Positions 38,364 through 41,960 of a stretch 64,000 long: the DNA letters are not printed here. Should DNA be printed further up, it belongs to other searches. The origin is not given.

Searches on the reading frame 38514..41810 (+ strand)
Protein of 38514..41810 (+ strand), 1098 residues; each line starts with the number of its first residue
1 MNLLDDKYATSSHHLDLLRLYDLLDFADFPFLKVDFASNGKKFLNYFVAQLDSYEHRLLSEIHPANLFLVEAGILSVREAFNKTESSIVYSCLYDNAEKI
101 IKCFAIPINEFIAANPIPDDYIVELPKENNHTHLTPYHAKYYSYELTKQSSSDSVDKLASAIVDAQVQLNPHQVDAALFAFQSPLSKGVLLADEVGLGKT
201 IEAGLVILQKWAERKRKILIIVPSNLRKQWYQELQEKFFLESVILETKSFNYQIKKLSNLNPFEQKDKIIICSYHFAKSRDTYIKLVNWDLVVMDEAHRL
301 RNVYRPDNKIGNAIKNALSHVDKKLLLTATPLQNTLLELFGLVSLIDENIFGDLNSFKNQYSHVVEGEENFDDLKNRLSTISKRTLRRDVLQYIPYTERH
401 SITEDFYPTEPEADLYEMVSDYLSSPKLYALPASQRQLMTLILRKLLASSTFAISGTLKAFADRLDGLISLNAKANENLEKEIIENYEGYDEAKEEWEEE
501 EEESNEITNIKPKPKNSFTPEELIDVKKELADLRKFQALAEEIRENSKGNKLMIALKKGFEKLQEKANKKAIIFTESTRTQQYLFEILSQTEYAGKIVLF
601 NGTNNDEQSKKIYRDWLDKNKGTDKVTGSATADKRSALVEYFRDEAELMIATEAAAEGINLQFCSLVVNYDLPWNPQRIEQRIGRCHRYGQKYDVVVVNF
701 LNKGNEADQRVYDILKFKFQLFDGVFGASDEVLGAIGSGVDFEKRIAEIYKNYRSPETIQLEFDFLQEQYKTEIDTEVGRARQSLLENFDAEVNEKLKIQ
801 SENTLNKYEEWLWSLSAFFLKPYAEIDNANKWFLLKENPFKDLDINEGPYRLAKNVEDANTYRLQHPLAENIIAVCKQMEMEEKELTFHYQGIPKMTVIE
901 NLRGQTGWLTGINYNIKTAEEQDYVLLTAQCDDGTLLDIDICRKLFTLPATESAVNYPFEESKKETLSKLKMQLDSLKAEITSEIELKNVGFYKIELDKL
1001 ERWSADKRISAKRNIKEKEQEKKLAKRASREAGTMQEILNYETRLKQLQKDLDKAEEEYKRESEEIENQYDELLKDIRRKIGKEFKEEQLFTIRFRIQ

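Call 38: search_protein_families(library=pfam, proteins=[window:38514-41810:+], max_evalue=0.0001)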
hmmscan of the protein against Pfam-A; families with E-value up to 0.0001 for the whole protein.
window:38514-41810:+ (1098 aa): 5 families
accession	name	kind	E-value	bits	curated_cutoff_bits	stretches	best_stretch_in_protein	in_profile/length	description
PF00176.29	SNF2-rel_dom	-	8.6e-35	120.7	24.9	1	186-408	17-243/290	SNF2-related domain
PF00271.37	Helicase_C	-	1.7e-21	77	23.5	1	583-690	5-110/110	Helicase conserved C-terminal domain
PF00270.35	DEAD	-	2e-12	47.6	26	1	187-333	15-162/167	DEAD/DEAH box helicase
PF04851.21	ResIII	-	1.7e-11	44.8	22.5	1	169-331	4-162/164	Type III restriction enzyme, res subunit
PF13872.12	AAA_34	-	3.3e-07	29.9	27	1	186-318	60-205/306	P-loop containing NTP hydrolase pore-1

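Call 64: search_protein_families(library=padloc, proteins=[window:38514-41810:+], max_evalue=0.001)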
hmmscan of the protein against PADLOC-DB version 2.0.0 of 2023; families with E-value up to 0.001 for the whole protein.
window:38514-41810:+ (1098 aa): 46 families (the best 25 are shown)
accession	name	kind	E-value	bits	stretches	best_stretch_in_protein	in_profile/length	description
PDLC02619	DrmD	-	3e-194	645.7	1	160-810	24-653/872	DrmD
PDLC02621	DrmD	-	1.9e-66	223.1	2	165-614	118-568/1040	DrmD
PDLC02500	BrxHI|BrxHII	-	7.2e-63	211.4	2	158-617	80-527/933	BrxHI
PDLC02504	BrxHI|BrxHII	-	1e-54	183.9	1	161-794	102-683/971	BrxHII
PDLC02623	DrmD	-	2.2e-54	182.7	4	626-736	559-670/1040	DrmD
PDLC00659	HmaA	-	1e-53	180.5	2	161-612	97-557/1176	SNF2 helicase / DEAD-box helicase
PDLC02843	DpdE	-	1.9e-51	173.1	2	159-362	149-330/1091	DpdE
PDLC02620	DrmD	-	7.2e-50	167.9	2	145-592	76-508/1060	DrmD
PDLC02840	DpdE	-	7.1e-43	145.1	2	161-359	152-332/1091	DpdE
PDLC02572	DrmA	-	4.2e-42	142.1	1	166-707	116-640/1043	DrmA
PDLC02634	DrmD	-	2.5e-38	129.5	1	154-718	77-611/900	DrmD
PDLC02846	DpdE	-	8.3e-38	127.9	2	127-352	125-343/1034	DpdE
PDLC02632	DrmD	-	3e-36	123.1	1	169-707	124-643/662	DrmD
PDLC02633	DrmD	-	4.4e-36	122.2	1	161-705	118-645/839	DrmD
PDLC00631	ZorD1|ZorD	-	1.9e-34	116.7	2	142-401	415-687/1071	"SWI2/SNF2 helicase, Mrr-like nuclease"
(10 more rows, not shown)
